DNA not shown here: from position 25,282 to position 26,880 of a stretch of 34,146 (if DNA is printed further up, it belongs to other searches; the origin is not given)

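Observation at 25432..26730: Histidine-decarboxylase homologue predicted to be a Tat-exported lipoprotein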

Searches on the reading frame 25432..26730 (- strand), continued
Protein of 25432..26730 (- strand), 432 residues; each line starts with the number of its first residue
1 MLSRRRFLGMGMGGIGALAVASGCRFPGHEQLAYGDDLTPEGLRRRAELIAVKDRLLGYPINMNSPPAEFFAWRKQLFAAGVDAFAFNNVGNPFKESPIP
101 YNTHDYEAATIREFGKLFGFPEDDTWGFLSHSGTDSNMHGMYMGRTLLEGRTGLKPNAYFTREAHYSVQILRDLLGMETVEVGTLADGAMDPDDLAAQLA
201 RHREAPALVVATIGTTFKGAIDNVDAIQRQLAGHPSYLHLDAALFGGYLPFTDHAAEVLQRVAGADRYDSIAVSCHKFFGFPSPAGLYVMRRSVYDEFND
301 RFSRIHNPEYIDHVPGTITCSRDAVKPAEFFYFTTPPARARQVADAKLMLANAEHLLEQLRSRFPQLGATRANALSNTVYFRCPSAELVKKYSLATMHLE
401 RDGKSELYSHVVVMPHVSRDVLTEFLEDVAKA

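Call 65: predict_structure(alignment_id=A3)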
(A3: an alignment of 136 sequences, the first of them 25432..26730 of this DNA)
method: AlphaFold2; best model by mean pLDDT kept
length: 432 residues; sequences in the alignment: 136
mean_pLDDT: 92.7   pTM: 0.90
mean pLDDT of the five models: 92.7, 92.6, 92.6, 92.5, 92.0
residues with pLDDT >= 90: 380; 70-90: 15; 50-70: 7; < 50: 30
segments of 3 or more residues with pLDDT < 50: 1-30
pLDDT, mean of each block of 10 residues (from residue 1): 42 44 46 62 92 97 98 98 97 95 98 98 98 98 98 98 97 98 98 99 98 98 98 98 98 98 97 98 98 98 89 86 97 98 98 99 98 98 98 97 97 98 99 97
secondary structure, 60 per line:
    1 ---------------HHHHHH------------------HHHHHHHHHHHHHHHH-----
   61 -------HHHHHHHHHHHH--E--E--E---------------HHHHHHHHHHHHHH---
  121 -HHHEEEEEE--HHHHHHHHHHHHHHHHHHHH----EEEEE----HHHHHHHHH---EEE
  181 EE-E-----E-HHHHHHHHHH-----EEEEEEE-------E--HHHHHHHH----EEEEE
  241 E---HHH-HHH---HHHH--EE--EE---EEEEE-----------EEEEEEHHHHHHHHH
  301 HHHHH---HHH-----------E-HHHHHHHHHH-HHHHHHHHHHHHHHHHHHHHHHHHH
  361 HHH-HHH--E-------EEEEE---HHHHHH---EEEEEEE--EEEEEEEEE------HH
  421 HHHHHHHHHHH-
elements in order: H16-21 H40-55 H68-79 H104-117 E125-130 H133-152 E157-161 H166-174 E178-182 H192-201 E207-213 H224-231 E236-241 H255-258 E270-274 E286-291 H292-305 H325-334 H336-363 E378-382 H386-391 E395-401 E404-412 H419-431
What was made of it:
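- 25432..26730 (-): Complete gene for a 432-aa precursor of an exported group II PLP-dependent decarboxylase. AlphaFold pLDDT 92.7 (call 65).
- Checked: AlphaFold gives pLDDT below 50 for residues 1-30 (call 65).
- Tried and rejected: A 136-sequence alignment fixed this (call 65).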

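Call 67: fold_search(model_id=the predicted structure, library=pdb)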
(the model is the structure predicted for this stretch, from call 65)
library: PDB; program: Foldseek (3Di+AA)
matches with E <= 10: 1831; with E <= 0.001: 1340
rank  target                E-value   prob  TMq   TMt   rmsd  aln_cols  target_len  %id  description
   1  8jij                  7.9e-32  1.00  0.78  0.82   2.8       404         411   30  Alanine decarboxylase (released 2024-05-29)
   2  8jik                  7.9e-32  1.00  0.78  0.82   2.8       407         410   29  Alanine decarboxylase (released 2024-05-29)
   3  8jg7_A                1.2e-31  1.00  0.75  0.79   4.2       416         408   30  Serine decarboxylase (released 2024-05-22)
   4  8jg7_C                3.0e-31  1.00  0.74  0.79   2.7       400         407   30  Serine decarboxylase (released 2024-05-22)
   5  8jg7_E                5.0e-31  1.00  0.75  0.79   4.2       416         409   30  Serine decarboxylase (released 2024-05-22)
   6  7erv                  1.2e-29  1.00  0.77  0.88   3.1       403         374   29  Crystal structure of L-histidine decarboxylase (C57S/C101V/C282V mutant) from Photobacterium phosphoreum (released 2022-02-16)
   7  7eru                  8.4e-29  1.00  0.77  0.88   3.3       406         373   28  Crystal structure of L-histidine decarboxylase (C57S mutant) from Photobacterium phosphoreum (released 2022-02-16)
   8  7cij_B                1.5e-27  1.00  0.77  0.64   4.1       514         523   24  Crystal structure of L-methionine decarboxylase from Streptomyces sp.590 in complexed with 3-methlythiopropylamine (ex (released 2021-01-27)
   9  7cii_A                2.0e-27  1.00  0.76  0.64   4.5       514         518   24  Crystal structure of L-methionine decarboxylase from Streptomyces sp.590 in complexed with L- methionine methyl ester  (released 2021-01-27)
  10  7cig_A                3.0e-27  1.00  0.77  0.65   4.4       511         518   24  Crystal structure of L-methionine decarboxylase Q64A mutant from Streptomyces sp.590 in complexed with L- methionine m (released 2021-01-27)
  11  7cim_A                3.6e-27  1.00  0.77  0.64   4.3       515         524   24  Crystal structure of L-methionine decarboxylase from Streptomyces sp.590 in complexed with 3-methlythiopropylamine (ge (released 2021-01-27)
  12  7cig_B                3.8e-27  1.00  0.77  0.65   3.9       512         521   24  Crystal structure of L-methionine decarboxylase Q64A mutant from Streptomyces sp.590 in complexed with L- methionine m (released 2021-01-27)
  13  7cif_A                4.7e-27  1.00  0.79  0.65   3.8       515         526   24  Crystal structure of L-methionine decarboxylase from Streptomyces sp.590 (internal aldimine form). (released 2021-01-27)
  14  7cii_B                5.3e-27  1.00  0.77  0.65   3.9       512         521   24  Crystal structure of L-methionine decarboxylase from Streptomyces sp.590 in complexed with L- methionine methyl ester  (released 2021-01-27)
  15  7cif_B                6.9e-27  1.00  0.76  0.64   4.4       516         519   24  Crystal structure of L-methionine decarboxylase from Streptomyces sp.590 (internal aldimine form). (released 2021-01-27)
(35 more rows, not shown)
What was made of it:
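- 25432..26730 (-): Foldseek TM 0.78-0.88 to AlaDC, SerDC and HDC (call 67).
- Closest known: Bacterial PLP-dependent histidine decarboxylase. Same: Same fold and subfamily of group II decarboxylases, with Foldseek TMt 0.88 and 29% identity (call 67).
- Closest known: Streptomyces L-methionine decarboxylase. Same: Foldseek E is about 1e-27 (call 67).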

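Call 68: find_homologous_proteins(query=P0121, max_evalue=1e-60)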
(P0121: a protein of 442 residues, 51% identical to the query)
Query P0121 (442 aa): 609 proteins with E <= 1e-60 among 8000 candidates; the best 120 are listed.
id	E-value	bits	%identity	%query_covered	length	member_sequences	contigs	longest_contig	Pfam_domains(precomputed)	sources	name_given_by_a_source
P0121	0.0e+0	1020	100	100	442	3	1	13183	PF00282.26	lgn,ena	-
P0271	4.4e-269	910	90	100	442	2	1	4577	PF00282.26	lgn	-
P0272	9.6e-221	751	76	99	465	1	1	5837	PF00282.26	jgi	-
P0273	1.0e-217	741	73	98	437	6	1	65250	PF00282.26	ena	-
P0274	7.8e-217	738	81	88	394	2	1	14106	PF00282.26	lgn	-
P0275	3.3e-213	726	72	99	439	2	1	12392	PF00282.26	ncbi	-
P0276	3.7e-211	720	70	98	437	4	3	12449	PF00282.26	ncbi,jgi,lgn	ncbi:MAG: histidine decarboxylase [Candidatus Azotimanducaceae bacterium]|jgi:histidine decarboxylas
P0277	1.7e-208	711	71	99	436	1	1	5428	PF00282.26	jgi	jgi:histidine decarboxylase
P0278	2.1e-202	691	73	98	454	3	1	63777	PF00282.26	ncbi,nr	ncbi:pyridoxal-dependent decarboxylase [bacterium]|nr:pyridoxal-dependent decarboxylase [bacterium]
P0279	1.2e-200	685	69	99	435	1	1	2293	PF00282.26,PF01212.28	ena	-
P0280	5.3e-198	676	66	99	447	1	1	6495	PF00282.26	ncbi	-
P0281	1.1e-193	662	66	99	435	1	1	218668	PF00282.26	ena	-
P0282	2.2e-188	645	63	98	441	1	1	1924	PF00282.26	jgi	jgi:glutamate/tyrosine decarboxylase-like PLP-dependent enzyme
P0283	2.1e-181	621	64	98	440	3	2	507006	PF00282.26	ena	-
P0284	1.0e-175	603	61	99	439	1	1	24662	PF00282.26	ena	-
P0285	7.6e-174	597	66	90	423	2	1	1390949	PF00282.26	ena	-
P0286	1.0e-173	596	64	90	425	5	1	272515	PF00282.26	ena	-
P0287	3.6e-172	591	60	98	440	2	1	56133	PF00282.26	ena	-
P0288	9.2e-168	577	59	99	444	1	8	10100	PF00282.26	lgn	-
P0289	6.0e-167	574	59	98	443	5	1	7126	PF00282.26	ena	-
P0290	1.0e-165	570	59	98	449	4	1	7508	PF00282.26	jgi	-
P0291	1.4e-163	563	60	98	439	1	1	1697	PF00282.26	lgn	-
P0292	2.2e-163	562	58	98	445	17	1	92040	PF00282.26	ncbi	-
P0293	3.2e-163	562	57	98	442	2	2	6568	PF00282.26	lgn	-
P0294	5.6e-163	561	77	69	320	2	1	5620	PF00282.26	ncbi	-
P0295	9.2e-163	560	58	98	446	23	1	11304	PF00282.26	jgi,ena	-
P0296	1.3e-162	560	58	98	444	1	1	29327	PF00282.26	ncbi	-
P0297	1.5e-161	556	59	98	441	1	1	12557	PF00282.26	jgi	-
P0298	1.3e-160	553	57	98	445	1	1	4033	PF00282.26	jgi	-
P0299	2.0e-160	552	58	98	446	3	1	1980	PF00282.26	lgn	-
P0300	1.1e-159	550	57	98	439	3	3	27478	PF00282.26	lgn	-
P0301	2.0e-157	543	57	100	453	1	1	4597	PF00282.26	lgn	-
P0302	1.9e-156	539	56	99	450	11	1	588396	PF00282.26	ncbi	ncbi:MAG: pyridoxal-dependent decarboxylase [Halioglobus sp.]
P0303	1.9e-156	539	57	98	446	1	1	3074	PF00282.26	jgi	jgi:histidine decarboxylase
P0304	2.8e-156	539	56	98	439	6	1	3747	PF00282.26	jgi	jgi:histidine decarboxylase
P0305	2.9e-156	539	57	99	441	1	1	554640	PF00282.26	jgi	jgi:histidine decarboxylase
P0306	3.9e-155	535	57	98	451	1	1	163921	PF00282.26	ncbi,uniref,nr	ncbi:pyridoxal-dependent decarboxylase [Parahaliea mediterranea]|uniref:Aminotransferase class V-fol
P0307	5.4e-155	534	56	98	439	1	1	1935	PF00282.26,PF00266.26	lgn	-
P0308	2.8e-153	529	57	100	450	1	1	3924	PF00282.26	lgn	-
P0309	4.8e-153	528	56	99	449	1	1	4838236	PF00282.26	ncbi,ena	-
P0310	2.2e-150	519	55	98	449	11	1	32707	PF00282.26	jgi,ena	jgi:histidine decarboxylase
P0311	7.8e-149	514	54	98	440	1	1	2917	PF00282.26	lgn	-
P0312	9.9e-148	511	53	99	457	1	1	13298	PF00282.26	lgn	-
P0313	3.3e-147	509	52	98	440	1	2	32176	PF00282.26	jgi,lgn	-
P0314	4.4e-145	502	53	98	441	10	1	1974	PF00282.26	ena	-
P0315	2.5e-143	496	53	98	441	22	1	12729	PF00282.26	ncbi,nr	ncbi:MAG: pyridoxal-dependent decarboxylase [Halieaceae bacterium]|nr:pyridoxal-dependent decarboxyl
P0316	8.0e-143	494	53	98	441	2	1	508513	PF00282.26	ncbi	-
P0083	1.4e-142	494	54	99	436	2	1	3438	PF00282.26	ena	-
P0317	3.9e-142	492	53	98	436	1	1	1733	PF00282.26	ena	-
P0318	3.9e-141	489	53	99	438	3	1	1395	PF00282.26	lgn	-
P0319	1.4e-140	487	53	99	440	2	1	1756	PF00282.26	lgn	-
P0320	2.8e-140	486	53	100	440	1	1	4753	PF00282.26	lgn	-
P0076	5.1e-140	485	52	99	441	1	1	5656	PF00282.26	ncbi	ncbi:MAG: pyridoxal-dependent decarboxylase [Methylobacter sp.]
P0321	2.6e-139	483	52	98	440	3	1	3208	PF00282.26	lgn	-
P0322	3.7e-139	482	52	98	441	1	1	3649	PF00282.26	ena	-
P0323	3.8e-139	482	53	98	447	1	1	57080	PF00282.26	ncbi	ncbi:MAG: pyridoxal-dependent decarboxylase [Gammaproteobacteria bacterium]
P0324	6.5e-139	482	52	100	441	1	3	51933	PF00282.26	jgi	jgi:glutamate/tyrosine decarboxylase-like PLP-dependent enzyme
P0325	8.6e-139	481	55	99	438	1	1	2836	PF00282.26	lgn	-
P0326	3.4e-138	479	53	99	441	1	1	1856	PF00282.26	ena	-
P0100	7.4e-138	478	51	100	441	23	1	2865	PF00282.26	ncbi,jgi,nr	ncbi:MAG: pyridoxal-dependent decarboxylase [Methylococcaceae bacterium]|nr:pyridoxal-dependent deca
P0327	8.7e-138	478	52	100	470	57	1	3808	PF00282.26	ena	-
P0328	1.1e-137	477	52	98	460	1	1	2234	PF00282.26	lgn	-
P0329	1.1e-137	477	51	100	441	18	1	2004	PF00282.26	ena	-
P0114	1.1e-137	477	52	99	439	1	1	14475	PF00282.26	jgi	jgi:glutamate/tyrosine decarboxylase-like PLP-dependent enzyme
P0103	1.2e-137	477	52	99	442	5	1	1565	PF00282.26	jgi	jgi:histidine decarboxylase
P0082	1.4e-137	477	52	98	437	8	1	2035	PF00282.26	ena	-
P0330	2.0e-137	477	52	99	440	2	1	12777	PF00282.26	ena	-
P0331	2.3e-137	476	52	98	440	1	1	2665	PF00282.26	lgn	-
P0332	3.9e-137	476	51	98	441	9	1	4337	PF00282.26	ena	-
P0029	5.0e-137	475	53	99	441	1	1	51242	PF00282.26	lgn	-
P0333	5.2e-137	475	52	98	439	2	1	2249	PF00282.26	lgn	-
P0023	6.3e-137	475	49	99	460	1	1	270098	PF00282.26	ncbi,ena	-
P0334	7.4e-137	475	52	99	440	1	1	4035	PF00282.26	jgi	-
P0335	9.0e-137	474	52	98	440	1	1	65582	PF00282.26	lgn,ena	-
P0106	9.3e-137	474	52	99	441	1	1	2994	PF00282.26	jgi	jgi:histidine decarboxylase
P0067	1.1e-136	474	51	98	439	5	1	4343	PF00282.26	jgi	jgi:glutamate/tyrosine decarboxylase-like PLP-dependent enzyme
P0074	1.1e-136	474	51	100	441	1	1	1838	PF00282.26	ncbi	-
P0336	1.2e-136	474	52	99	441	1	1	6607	PF00282.26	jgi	jgi:histidine decarboxylase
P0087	1.8e-136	473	51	99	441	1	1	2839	PF00282.26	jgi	jgi:histidine decarboxylase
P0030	2.0e-136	473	52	98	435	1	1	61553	PF00282.26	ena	-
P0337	2.2e-136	473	52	98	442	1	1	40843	PF00282.26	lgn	-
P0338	2.2e-136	473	55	84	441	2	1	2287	PF00282.26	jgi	jgi:histidine decarboxylase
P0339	4.1e-136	472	53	98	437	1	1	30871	PF00282.26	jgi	jgi:glutamate/tyrosine decarboxylase-like PLP-dependent enzyme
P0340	4.6e-136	472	52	98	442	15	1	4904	PF00282.26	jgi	jgi:histidine decarboxylase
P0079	5.7e-136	472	51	98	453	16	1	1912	PF00282.26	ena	-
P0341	5.8e-136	472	51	98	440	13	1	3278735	PF00282.26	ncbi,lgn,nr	ncbi:MAG: histidine decarboxylase [Gammaproteobacteria bacterium]|nr:MAG: histidine decarboxylase [G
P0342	7.5e-136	471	52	99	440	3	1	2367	PF00282.26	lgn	-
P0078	9.1e-136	471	51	98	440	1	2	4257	PF00282.26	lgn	-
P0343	1.1e-135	471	52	99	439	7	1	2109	PF00282.26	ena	-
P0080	1.1e-135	471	51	100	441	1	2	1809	PF00282.26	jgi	jgi:glutamate/tyrosine decarboxylase-like PLP-dependent enzyme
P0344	1.1e-135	471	52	98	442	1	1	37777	PF00282.26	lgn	-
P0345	1.2e-135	471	49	98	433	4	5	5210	PF00282.26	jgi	-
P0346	1.3e-135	471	52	99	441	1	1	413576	PF00282.26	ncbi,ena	-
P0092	1.6e-135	470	51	99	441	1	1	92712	PF00282.26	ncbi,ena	-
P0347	1.6e-135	470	55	86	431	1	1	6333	PF00282.26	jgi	jgi:histidine decarboxylase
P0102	1.7e-135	470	52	97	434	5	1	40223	PF00282.26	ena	-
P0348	1.9e-135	470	54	99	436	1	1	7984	PF00282.26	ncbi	ncbi:MAG: pyridoxal-dependent decarboxylase [Methylohalobius sp.]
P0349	2.2e-135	470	51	99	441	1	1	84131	PF00282.26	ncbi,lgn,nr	ncbi:MAG: pyridoxal-dependent decarboxylase [Methylobacter sp.]|nr:pyridoxal-dependent decarboxylase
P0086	2.3e-135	470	51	100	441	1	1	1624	PF00282.26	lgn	-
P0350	3.7e-135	469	51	98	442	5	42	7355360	PF00282.26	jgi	jgi:glutamate/tyrosine decarboxylase-like PLP-dependent enzyme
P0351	3.9e-135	469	51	98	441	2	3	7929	PF00282.26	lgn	-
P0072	3.9e-135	469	51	99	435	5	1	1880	PF00282.26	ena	-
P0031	4.2e-135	469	52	98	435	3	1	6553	PF00282.26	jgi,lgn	-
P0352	5.0e-135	469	51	98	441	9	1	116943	PF00282.26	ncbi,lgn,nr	ncbi:MAG: histidine decarboxylase [Methylobacter tundripaludum]|nr:histidine decarboxylase [Methylob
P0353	5.6e-135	469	52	98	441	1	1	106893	PF00282.26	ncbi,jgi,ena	ncbi:MAG: pyridoxal-dependent decarboxylase [Methylobacter sp.]|jgi:histidine decarboxylase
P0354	5.6e-135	469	52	98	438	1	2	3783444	PF00282.26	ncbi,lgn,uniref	ncbi:histidine decarboxylase [Nitrosomonas sp. Is79A3]|uniref:pyridoxal-dependent decarboxylase n=1 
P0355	5.9e-135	468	51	99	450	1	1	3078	PF00282.26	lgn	-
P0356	7.1e-135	468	51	99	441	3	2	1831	PF00282.26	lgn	-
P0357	8.2e-135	468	53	98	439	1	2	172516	PF00282.26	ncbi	-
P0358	1.0e-134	468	52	98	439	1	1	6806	PF00282.26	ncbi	-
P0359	1.6e-134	467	51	99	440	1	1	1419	PF00282.26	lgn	-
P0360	1.6e-134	467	52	98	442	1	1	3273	PF00282.26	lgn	-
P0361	1.7e-134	467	52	98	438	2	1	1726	PF00282.26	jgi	-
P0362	2.1e-134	467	53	95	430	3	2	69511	PF00282.26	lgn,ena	-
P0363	2.3e-134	467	52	99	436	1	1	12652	PF00282.26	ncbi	ncbi:MAG: pyridoxal-dependent decarboxylase [Gammaproteobacteria bacterium]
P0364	2.3e-134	466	52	98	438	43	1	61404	PF00282.26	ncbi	-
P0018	2.7e-134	466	51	98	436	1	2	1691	PF00282.26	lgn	-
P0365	2.7e-134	466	52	98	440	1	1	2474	PF00282.26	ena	-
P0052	3.3e-134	466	51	100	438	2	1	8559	PF00282.26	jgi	jgi:glutamate/tyrosine decarboxylase-like PLP-dependent enzyme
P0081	3.4e-134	466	51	98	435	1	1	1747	PF00282.26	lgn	-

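Call 69: find_encoding_contigs(protein=P0306, flank=8000, max_places=1)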
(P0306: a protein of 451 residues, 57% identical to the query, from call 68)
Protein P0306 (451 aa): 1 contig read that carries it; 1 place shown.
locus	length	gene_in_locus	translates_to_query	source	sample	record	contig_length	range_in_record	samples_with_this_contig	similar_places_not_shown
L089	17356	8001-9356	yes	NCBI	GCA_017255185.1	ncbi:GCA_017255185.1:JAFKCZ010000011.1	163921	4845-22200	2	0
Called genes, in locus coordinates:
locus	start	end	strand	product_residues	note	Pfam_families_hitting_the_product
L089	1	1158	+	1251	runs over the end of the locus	PF18327:PRODH, PF14850:Pro_dh-DNA_bdg, PF01619:Pro_dh, PF00171:Aldedh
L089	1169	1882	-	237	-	PF09859:Oxygenase-NA, PF13640:2OG-FeII_Oxy_3 (weak)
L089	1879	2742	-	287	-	PF00165:HTH_AraC, PF12833:HTH_18, PF01035:DNA_binding_1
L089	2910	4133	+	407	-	PF00144:Beta-lactamase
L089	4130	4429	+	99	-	-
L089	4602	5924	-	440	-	PF00078:RVT_1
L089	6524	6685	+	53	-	-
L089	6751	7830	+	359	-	PF03435:Sacchrp_dh_NADP, PF13460:NAD_binding_10 (weak)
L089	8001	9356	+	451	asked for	PF00282:Pyridoxal_deC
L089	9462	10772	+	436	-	PF01266:DAO (faint), PF07992:Pyr_redox_2, PF00070:Pyr_redox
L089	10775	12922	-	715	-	PF00378:ECH_1, PF16113:ECH_2, PF02737:3HCDH_N, PF00725:3HCDH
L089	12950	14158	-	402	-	PF00108:Thiolase_N, PF22691:Thiolase_C_1 (faint), PF02803:Thiolase_C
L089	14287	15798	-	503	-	PF22691:Thiolase_C_1 (faint), PF18313:TLP1_add_C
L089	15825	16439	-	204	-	PF02798:GST_N, PF13417:GST_N_3, PF13409:GST_N_2, PF13410:GST_C_2 (weak)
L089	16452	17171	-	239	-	PF01738:DLH, PF00326:Peptidase_S9 (faint)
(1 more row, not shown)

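Call 70: find_encoding_contigs(protein=P0283, flank=8000, max_places=1)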
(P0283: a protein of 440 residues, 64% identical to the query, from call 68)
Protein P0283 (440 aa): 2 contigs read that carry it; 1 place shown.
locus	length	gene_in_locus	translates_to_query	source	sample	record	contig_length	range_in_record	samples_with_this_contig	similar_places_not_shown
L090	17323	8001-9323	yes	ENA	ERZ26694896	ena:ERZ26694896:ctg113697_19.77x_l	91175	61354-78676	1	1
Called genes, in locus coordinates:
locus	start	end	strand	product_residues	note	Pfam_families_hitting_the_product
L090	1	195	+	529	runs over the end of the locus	PF00037:Fer4 (faint), PF12797:Fer4_2 (faint), PF12838:Fer4_7 (faint), PF13187:Fer4_9 (faint), PF13237:Fer4_10 (faint), PF13247:Fer4_11, PF12837:Fer4_6 (weak), PF03916:NrfD (faint)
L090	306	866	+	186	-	PF22381:Staph_reg_Sar_Rot (weak), PF12802:MarR_2 (weak), PF01047:MarR (faint)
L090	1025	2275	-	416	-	PF07690:MFS_1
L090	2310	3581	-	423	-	PF00962:A_deaminase, PF19326:AMP_deaminase (weak)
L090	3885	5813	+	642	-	PF00890:FAD_binding_2 (faint), PF01266:DAO (weak), PF07992:Pyr_redox_2 (faint), PF13450:NAD_binding_8 (weak)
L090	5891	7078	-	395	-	PF07690:MFS_1, PF00083:Sugar_tr (faint)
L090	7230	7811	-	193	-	PF02566:OsmC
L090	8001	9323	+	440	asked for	PF00282:Pyridoxal_deC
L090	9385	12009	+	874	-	PF07715:Plug, PF00593:TonB_dep_Rec_b-barrel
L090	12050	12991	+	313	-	PF17645:Amdase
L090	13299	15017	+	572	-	PF02776:TPP_enzyme_N, PF00205:TPP_enzyme_M (weak), PF02775:TPP_enzyme_C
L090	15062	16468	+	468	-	PF20695:UbiD_N, PF01977:UbiD, PF20696:UbiD_C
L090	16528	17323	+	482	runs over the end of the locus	PF00171:Aldedh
